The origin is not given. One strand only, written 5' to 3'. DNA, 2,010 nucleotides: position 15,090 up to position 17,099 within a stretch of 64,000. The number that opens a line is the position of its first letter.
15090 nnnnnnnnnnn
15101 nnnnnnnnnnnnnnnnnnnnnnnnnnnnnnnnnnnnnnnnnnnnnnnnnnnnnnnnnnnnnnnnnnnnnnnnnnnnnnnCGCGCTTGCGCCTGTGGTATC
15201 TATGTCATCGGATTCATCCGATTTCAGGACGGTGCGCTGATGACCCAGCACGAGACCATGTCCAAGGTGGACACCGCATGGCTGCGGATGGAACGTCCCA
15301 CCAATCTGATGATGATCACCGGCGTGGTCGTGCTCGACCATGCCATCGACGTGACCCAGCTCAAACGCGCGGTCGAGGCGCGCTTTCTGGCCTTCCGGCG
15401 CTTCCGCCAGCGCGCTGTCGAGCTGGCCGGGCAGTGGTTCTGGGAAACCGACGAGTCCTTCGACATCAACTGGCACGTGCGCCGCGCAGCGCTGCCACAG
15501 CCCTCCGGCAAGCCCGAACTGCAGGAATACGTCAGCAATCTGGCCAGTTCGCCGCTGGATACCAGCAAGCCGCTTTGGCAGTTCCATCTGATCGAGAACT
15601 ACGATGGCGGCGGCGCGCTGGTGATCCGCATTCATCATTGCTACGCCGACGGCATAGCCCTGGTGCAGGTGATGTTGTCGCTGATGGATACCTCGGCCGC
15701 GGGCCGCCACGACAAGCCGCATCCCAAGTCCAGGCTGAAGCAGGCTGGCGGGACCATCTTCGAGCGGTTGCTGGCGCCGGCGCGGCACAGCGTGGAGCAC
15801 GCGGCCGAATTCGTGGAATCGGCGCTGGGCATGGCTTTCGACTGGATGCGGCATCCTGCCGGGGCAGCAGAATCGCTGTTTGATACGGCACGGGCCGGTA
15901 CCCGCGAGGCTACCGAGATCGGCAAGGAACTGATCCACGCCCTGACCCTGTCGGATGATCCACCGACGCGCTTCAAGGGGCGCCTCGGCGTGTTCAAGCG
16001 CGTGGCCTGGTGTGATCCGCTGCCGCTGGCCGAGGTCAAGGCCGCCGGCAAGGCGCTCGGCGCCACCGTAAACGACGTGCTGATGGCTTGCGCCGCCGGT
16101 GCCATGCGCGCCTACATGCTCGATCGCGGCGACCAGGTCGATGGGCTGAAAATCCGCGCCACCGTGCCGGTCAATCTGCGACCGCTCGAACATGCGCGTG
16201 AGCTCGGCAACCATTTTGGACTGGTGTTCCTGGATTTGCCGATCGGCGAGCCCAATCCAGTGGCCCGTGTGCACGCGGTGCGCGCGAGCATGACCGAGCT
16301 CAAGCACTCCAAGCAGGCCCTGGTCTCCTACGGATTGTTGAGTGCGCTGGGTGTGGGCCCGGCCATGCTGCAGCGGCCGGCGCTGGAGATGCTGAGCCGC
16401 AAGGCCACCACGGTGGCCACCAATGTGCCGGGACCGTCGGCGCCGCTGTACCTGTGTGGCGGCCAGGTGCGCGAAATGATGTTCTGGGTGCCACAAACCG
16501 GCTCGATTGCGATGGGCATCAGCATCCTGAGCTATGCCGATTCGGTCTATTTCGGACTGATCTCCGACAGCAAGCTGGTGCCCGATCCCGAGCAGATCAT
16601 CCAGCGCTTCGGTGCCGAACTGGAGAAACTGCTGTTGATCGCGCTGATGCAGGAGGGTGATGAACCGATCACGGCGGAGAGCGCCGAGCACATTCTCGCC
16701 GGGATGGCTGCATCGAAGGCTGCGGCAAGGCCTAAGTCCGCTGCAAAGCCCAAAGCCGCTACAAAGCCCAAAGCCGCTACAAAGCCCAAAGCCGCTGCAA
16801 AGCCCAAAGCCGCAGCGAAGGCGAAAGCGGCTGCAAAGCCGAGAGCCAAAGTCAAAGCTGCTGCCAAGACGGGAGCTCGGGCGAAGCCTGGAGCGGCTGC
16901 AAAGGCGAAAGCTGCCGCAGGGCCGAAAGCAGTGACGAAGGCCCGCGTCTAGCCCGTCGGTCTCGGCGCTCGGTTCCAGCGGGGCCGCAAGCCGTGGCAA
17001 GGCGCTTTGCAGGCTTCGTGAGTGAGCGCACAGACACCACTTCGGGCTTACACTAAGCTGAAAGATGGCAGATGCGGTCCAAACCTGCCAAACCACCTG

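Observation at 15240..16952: WS/DGAT acyltransferase fused to a histone-H1-like AKP-repeat tail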

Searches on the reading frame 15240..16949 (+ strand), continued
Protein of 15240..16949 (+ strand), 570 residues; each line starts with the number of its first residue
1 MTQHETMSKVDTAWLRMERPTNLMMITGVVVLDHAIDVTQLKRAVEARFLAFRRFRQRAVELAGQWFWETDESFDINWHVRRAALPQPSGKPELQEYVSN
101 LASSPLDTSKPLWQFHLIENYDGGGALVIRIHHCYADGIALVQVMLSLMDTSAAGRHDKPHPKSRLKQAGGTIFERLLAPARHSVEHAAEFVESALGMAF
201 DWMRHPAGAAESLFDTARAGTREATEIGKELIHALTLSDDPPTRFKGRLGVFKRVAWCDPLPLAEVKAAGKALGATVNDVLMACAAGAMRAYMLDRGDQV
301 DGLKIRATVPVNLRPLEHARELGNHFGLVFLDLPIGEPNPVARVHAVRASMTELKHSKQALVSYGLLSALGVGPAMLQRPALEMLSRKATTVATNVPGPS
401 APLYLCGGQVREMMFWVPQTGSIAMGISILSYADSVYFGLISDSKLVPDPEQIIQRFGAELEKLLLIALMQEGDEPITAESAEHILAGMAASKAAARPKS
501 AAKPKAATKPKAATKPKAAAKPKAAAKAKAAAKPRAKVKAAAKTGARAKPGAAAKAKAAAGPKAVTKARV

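Call 40: find_homologous_proteins(query=P0199, max_evalue=1e-10)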
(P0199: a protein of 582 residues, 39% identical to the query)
Query P0199 (582 aa): 998 proteins with E <= 1e-10 among 8000 candidates; the best 120 are listed.
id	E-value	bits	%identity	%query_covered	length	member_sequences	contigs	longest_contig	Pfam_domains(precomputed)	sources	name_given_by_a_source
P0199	0.0e+0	1274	100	100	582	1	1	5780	PF14520.13,PF03007.22,PF06974.19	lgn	-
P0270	2.4e-184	632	59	79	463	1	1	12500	PF03007.22,PF06974.19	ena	-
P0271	3.6e-179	615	58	80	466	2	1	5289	PF03007.22,PF06974.19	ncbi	ncbi:MAG: wax ester/triacylglycerol synthase family O-acyltransferase [Chloroflexota bacterium]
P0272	3.0e-175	602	49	99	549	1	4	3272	PF14520.13,PF03007.22,PF06974.19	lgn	-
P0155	1.8e-174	599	58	79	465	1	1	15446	PF03007.22,PF06974.19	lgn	-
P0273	2.8e-174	599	56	80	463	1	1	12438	PF03007.22,PF06974.19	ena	-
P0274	6.5e-152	525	44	98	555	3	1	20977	PF14520.13,PF03007.22,PF06974.19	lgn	-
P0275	1.6e-151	524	43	98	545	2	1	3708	PF14520.13,PF03007.22,PF06974.19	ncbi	-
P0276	2.6e-151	523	65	66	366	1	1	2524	PF14520.13,PF06974.19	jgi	jgi:WS/DGAT/MGAT family acyltransferase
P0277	5.3e-151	522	44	98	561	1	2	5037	PF14520.13,PF03007.22,PF06974.19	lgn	-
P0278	1.3e-150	521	51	79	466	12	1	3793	PF03007.22,PF06974.19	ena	-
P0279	4.0e-150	519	44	98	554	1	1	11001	PF14520.13,PF03007.22,PF06974.19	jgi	jgi:diacylglycerol O-acyltransferase / wax synthase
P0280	4.4e-149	516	44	98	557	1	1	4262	PF14520.13,PF03007.22,PF06974.19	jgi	-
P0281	9.2e-147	508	42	98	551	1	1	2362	PF14520.13,PF03007.22,PF06974.19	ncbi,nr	ncbi:MAG: wax ester/triacylglycerol synthase family O-acyltransferase [Anaerolineales bacterium]|nr:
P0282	2.7e-146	506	43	98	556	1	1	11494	PF14520.13,PF03007.22,PF06974.19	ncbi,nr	ncbi:MAG: wax ester/triacylglycerol synthase family O-acyltransferase [Chloroflexi bacterium]|nr:wax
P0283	3.1e-146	506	42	98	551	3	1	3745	PF14520.13,PF03007.22,PF06974.19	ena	-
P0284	2.7e-145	503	48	84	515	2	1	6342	PF03007.22,PF06974.19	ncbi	-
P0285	1.5e-144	501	50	79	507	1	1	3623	PF03007.22,PF06974.19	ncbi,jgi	-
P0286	2.2e-144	500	49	79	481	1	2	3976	PF03007.22,PF06974.19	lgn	-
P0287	2.1e-143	497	48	82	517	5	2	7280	PF03007.22,PF06974.19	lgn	-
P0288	3.6e-143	496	48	81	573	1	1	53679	PF03007.22,PF06974.19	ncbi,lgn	-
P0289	4.7e-143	496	48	79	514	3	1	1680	PF03007.22,PF06974.19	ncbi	ncbi:MAG: wax ester/triacylglycerol synthase family O-acyltransferase, partial [Anaerolineae bacteri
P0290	7.7e-143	495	47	83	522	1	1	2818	PF03007.22,PF06974.19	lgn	-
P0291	9.0e-143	495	48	79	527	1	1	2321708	PF03007.22,PF06974.19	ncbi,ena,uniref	ncbi:WS/DGAT/MGAT family O-acyltransferase [Candidatus Leptofilum sp.]|uniref:WS/DGAT/MGAT family O-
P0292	1.1e-142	495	47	84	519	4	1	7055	PF03007.22,PF06974.19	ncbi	-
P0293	1.2e-142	494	49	79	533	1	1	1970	PF03007.22,PF06974.19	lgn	-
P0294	2.1e-142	494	49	79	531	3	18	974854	PF00668.26,PF03007.22,PF06974.19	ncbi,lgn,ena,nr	ncbi:MAG: wax ester/triacylglycerol synthase family O-acyltransferase [Ardenticatenaceae bacterium]|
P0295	2.1e-142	494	46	84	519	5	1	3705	PF03007.22,PF06974.19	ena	-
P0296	3.6e-142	493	47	82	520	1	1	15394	PF03007.22,PF06974.19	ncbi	-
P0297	4.6e-142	492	49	79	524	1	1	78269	PF00668.26,PF03007.22,PF06974.19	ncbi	ncbi:MAG: wax ester/triacylglycerol synthase family O-acyltransferase [Chloroflexota bacterium]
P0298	4.7e-142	492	48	79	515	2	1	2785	PF03007.22,PF06974.19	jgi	jgi:WS/DGAT/MGAT family acyltransferase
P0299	5.4e-142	492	49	79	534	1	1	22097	PF00668.26,PF03007.22,PF06974.19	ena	-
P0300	5.5e-142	492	48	79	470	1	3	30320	PF03007.22,PF06974.19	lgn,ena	-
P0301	6.3e-142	492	47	82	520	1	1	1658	PF03007.22,PF06974.19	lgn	-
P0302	8.4e-142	492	49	79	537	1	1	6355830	PF03007.22,PF06974.19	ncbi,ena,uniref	ncbi:WS/DGAT/MGAT family O-acyltransferase [Candidatus Leptofilum sp.]|uniref:WS/DGAT/MGAT family O-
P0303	1.1e-141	491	48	79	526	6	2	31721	PF00668.26,PF03007.22,PF06974.19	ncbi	-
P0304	2.7e-141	490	49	78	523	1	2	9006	PF00668.26,PF03007.22,PF06974.19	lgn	-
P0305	3.8e-141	489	49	79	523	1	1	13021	PF00668.26,PF03007.22,PF06974.19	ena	-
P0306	4.2e-141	489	49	79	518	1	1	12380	PF03007.22,PF06974.19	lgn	-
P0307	8.3e-141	488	48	79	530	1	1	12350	PF03007.22,PF06974.19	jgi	jgi:WS/DGAT/MGAT family acyltransferase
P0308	9.8e-141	488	46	85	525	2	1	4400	PF03007.22,PF06974.19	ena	-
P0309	1.1e-140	488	48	82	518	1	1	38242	PF03007.22,PF06974.19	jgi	jgi:WS/DGAT/MGAT family acyltransferase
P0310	1.2e-140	488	48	82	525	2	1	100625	PF00668.26,PF03007.22,PF06974.19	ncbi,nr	ncbi:MAG: wax ester/triacylglycerol synthase family O-acyltransferase [Ardenticatenaceae bacterium]|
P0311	2.1e-140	487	48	80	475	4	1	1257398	PF03007.22,PF06974.19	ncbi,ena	-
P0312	4.1e-140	486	48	79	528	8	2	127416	PF00668.26,PF03007.22,PF06974.19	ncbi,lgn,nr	ncbi:MAG: wax ester/triacylglycerol synthase family O-acyltransferase [Anaerolineae bacterium]|nr:wa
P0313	4.1e-140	486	48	79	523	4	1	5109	PF00668.26,PF03007.22,PF06974.19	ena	-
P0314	9.4e-140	485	48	79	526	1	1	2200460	PF00668.26,PF03007.22,PF06974.19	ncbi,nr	ncbi:MAG: wax ester/triacylglycerol synthase family O-acyltransferase [Anaerolineaceae bacterium]|nr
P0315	9.7e-140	485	48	80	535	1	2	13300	PF00668.26,PF03007.22,PF06974.19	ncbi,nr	ncbi:MAG: wax ester/triacylglycerol synthase family O-acyltransferase [Chloroflexi bacterium]|nr:MAG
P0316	1.1e-139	485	49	79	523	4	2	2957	PF03007.22,PF06974.19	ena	-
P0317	2.6e-139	483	46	84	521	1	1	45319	PF03007.22,PF06974.19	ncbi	-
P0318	5.4e-139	482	47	82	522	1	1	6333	PF03007.22,PF06974.19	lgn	-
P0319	7.0e-139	482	46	84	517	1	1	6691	PF03007.22,PF06974.19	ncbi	-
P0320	1.2e-138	481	48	79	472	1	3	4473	PF00668.26,PF03007.22,PF06974.19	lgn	-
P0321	2.2e-138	480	47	80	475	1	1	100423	PF03007.22,PF06974.19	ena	-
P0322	2.5e-138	480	48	79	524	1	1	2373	PF00668.26,PF03007.22,PF06974.19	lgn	-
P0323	3.1e-138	480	48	79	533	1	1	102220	PF00668.26,PF03007.22,PF06974.19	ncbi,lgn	-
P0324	3.1e-138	480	48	79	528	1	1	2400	PF03007.22,PF06974.19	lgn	-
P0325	1.1e-137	478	48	79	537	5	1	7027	PF00668.26,PF03007.22,PF06974.19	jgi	jgi:WS/DGAT/MGAT family acyltransferase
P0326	1.8e-137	477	48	79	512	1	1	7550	PF00668.26,PF03007.22,PF06974.19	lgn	-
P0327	2.6e-137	477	43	98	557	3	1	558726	PF14520.13,PF03007.22,PF06974.19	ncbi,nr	ncbi:MAG TPA: wax ester/triacylglycerol synthase family O-acyltransferase [Chloroflexota bacterium]|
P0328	2.8e-137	477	47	79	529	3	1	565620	PF03007.22,PF06974.19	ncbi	-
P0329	4.0e-137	476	50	76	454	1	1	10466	PF00668.26,PF03007.22,PF06974.19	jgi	jgi:WS/DGAT/MGAT family acyltransferase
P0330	4.7e-137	476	46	79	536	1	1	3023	PF00668.26,PF03007.22,PF06974.19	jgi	jgi:WS/DGAT/MGAT family acyltransferase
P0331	3.0e-136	473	47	80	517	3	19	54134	PF03007.22,PF06974.19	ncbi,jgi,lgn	-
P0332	4.3e-136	473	46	82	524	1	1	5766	PF00668.26,PF03007.22,PF06974.19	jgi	jgi:diacylglycerol O-acyltransferase / wax synthase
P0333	4.4e-136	473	42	98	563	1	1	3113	PF14520.13,PF03007.22,PF06974.19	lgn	-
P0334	4.8e-136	473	46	79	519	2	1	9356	PF03007.22,PF06974.19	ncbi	-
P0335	5.0e-136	473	46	85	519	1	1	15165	PF03007.22,PF06974.19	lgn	-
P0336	6.0e-136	472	45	79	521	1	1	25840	PF03007.22,PF06974.19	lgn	-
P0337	7.9e-136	472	41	98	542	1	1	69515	PF14520.13,PF03007.22,PF06974.19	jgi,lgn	jgi:WS/DGAT/MGAT family acyltransferase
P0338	1.0e-135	472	46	79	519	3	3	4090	PF03007.22,PF06974.19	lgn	-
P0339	2.3e-135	470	45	86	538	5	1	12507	PF00668.26,PF03007.22,PF06974.19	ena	-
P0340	3.6e-135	470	45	82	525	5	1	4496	PF03007.22,PF06974.19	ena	-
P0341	5.5e-135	469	47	79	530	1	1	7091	PF00668.26,PF03007.22,PF06974.19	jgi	jgi:WS/DGAT/MGAT family acyltransferase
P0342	6.1e-135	469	45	82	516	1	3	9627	PF03007.22,PF06974.19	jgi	jgi:diacylglycerol O-acyltransferase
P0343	8.4e-135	469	46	79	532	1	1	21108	PF03007.22,PF06974.19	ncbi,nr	ncbi:MAG: wax ester/triacylglycerol synthase family O-acyltransferase [Chloroflexi bacterium]|nr:wax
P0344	8.7e-135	468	48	81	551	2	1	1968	PF14520.13,PF03007.22,PF06974.19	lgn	-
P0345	9.3e-135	468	46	79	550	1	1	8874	PF03007.22,PF06974.19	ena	-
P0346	1.0e-134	468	46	79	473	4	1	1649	PF03007.22,PF06974.19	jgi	jgi:WS/DGAT/MGAT family acyltransferase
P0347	1.1e-134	468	47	79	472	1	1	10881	PF00668.26,PF03007.22,PF06974.19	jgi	jgi:diacylglycerol O-acyltransferase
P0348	1.4e-134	468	46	79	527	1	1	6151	PF00668.26,PF03007.22,PF06974.19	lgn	-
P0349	1.8e-134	467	47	79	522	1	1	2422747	PF00668.26,PF03007.22,PF06974.19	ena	-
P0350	3.2e-134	467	42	98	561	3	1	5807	PF00668.26,PF03007.22,PF06974.19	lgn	-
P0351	5.6e-134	466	47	82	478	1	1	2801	PF03007.22,PF06974.19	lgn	-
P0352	5.8e-134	466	46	79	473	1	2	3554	PF03007.22,PF06974.19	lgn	-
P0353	9.5e-134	465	42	98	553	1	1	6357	PF00668.26,PF14520.13,PF03007.22,PF06974.19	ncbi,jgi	-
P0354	1.2e-133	465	48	80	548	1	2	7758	PF14520.13,PF03007.22,PF06974.19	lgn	-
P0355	1.8e-133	464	41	98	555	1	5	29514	PF00668.26,PF14520.13,PF03007.22,PF06974.19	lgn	-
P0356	2.1e-133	464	46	86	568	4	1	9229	PF03007.22,PF06974.19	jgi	jgi:WS/DGAT/MGAT family acyltransferase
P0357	2.3e-133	464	47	78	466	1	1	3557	PF03007.22,PF06974.19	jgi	jgi:WS/DGAT/MGAT family acyltransferase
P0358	2.5e-133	464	47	79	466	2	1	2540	PF03007.22,PF06974.19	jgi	-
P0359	3.0e-133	463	42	98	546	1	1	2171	PF14520.13,PF03007.22,PF06974.19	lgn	-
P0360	3.3e-133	463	47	79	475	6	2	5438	PF03007.22,PF06974.19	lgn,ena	-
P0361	4.3e-133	463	46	82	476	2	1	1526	PF03007.22,PF06974.19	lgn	-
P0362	5.3e-133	463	42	92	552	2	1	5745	PF12836.14,PF03007.22,PF00633.30,PF06974.19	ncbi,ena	-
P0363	6.7e-133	462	47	79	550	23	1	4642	PF03007.22,PF06974.19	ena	-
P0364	7.0e-133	462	42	93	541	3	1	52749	PF14520.13,PF03007.22,PF06974.19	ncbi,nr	ncbi:MAG: wax ester/triacylglycerol synthase family O-acyltransferase [Ardenticatenaceae bacterium]|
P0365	1.6e-132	461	47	78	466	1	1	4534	PF03007.22,PF06974.19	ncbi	-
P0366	1.6e-132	461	47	78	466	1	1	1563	PF03007.22,PF06974.19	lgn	-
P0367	1.6e-132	461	46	82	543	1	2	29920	PF03007.22,PF06974.19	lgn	-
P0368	3.8e-132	460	44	82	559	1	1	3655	PF03007.22,PF06974.19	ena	-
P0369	4.5e-132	459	46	78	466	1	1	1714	PF03007.22,PF06974.19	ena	-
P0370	6.1e-132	459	46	82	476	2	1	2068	PF03007.22,PF06974.19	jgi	jgi:diacylglycerol O-acyltransferase / wax synthase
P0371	9.3e-132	458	46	86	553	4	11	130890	PF03007.22,PF06974.19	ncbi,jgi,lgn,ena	ncbi:MAG: wax ester/triacylglycerol synthase family O-acyltransferase [Candidatus Promineifilaceae b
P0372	1.0e-131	458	47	84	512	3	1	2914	PF00668.26,PF03007.22,PF06974.19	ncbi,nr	ncbi:MAG: wax ester/triacylglycerol synthase family O-acyltransferase [Caldilineae bacterium]|nr:MAG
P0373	1.1e-131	458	47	78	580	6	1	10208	PF03007.22,PF06974.19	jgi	jgi:diacylglycerol O-acyltransferase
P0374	1.3e-131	458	46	79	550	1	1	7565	PF03007.22,PF06974.19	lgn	-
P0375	2.6e-131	457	45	86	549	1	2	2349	PF03007.22,PF06974.19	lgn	-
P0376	2.7e-131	457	42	92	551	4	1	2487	PF14520.13,PF12836.14,PF03007.22,PF00633.30,PF06974.19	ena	-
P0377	3.4e-131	457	47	78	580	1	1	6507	PF03007.22,PF06974.19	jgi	jgi:diacylglycerol O-acyltransferase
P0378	3.8e-131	456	47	79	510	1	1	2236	PF03007.22,PF06974.19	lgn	-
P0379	4.4e-131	456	42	92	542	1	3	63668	PF14520.13,PF12836.14,PF03934.20,PF03007.22,PF00633.30,PF06974.19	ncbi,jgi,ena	-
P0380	5.9e-131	456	44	86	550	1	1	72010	PF03007.22,PF06974.19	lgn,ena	-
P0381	7.8e-131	455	47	78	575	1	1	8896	PF03007.22,PF06974.19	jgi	jgi:diacylglycerol O-acyltransferase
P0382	9.3e-131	455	42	95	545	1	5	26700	PF00668.26,PF14520.13,PF03007.22,PF06974.19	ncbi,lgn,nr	ncbi:MAG: wax ester/triacylglycerol synthase family O-acyltransferase [Anaerolinea sp.]|nr:wax ester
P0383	1.1e-130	455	40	98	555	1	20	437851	PF00668.26,PF14520.13,PF03007.22,PF06974.19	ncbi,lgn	-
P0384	1.6e-130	454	43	91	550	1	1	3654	PF03007.22,PF06974.19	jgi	jgi:diacylglycerol O-acyltransferase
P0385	1.8e-130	454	45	80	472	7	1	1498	PF03007.22,PF06974.19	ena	-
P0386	2.2e-130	454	46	78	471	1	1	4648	PF03007.22,PF06974.19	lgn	-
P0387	1.2e-129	451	46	80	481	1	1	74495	PF00668.26,PF03007.22,PF06974.19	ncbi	-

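Call 41: search_solved_structures(query=window:15240-16949:+, max_evalue=0.001)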
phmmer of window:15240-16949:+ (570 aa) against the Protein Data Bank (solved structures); distinct sequences matched with E-value up to 0.001: 2.
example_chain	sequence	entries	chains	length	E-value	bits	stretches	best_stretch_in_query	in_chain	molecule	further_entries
7nxg_A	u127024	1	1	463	2e-32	116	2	260-463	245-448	O-acyltransferase WSD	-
6chj_A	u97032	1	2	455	1.4e-30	110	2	255-458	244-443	Diacylglycerol O-acyltransferase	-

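Call 44: predict_structure(alignment_id=A2)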
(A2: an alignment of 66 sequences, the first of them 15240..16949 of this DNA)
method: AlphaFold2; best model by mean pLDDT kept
length: 570 residues; sequences in the alignment: 66
mean_pLDDT: 85.7   pTM: 0.81
mean pLDDT of the five models: 85.7, 84.8, 84.5, 84.1, 83.9
residues with pLDDT >= 90: 397; 70-90: 65; 50-70: 53; < 50: 55
segments of 3 or more residues with pLDDT < 50: 515-521, 523-570
pLDDT, mean of each block of 10 residues (from residue 1): 88 94 97 97 97 97 95 98 96 98 97 98 97 93 93 94 75 57 63 71 72 62 83 92 97 98 98 98 98 98 98 83 94 98 98 94 92 89 94 94 97 95 97 97 98 98 98 96 96 89 67 49 41 38 36 34 35
secondary structure, 60 per line:
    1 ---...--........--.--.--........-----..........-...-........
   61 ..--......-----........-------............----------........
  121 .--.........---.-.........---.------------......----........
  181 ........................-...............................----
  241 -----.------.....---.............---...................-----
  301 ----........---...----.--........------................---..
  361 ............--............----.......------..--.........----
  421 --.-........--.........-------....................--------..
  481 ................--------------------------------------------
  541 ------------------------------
elements in order: E4-6 H9-16 E25-32 H38-47 H53-56 E57-62 E65-70 H76-79 E80-83 H91-102 E113-121 E124-132 H138-146 H163-168 H173-204 H206-236 E253-257 H263-273 H277-295 E305-312 E326-333 H340-355 H359-372 H375-386 E391-397 E408-416 E425-432 E435-443 H451-470 H479-496

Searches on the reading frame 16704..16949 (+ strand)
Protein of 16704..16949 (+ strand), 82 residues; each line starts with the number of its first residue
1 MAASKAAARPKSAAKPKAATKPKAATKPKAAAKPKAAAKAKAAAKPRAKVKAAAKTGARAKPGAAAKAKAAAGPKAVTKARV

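Call 26: search_protein_families(library=pfam, proteins=[window:16704-16949:+], max_evalue=1)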
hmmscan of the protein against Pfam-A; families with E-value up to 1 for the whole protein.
window:16704-16949:+ (82 aa): 0 families
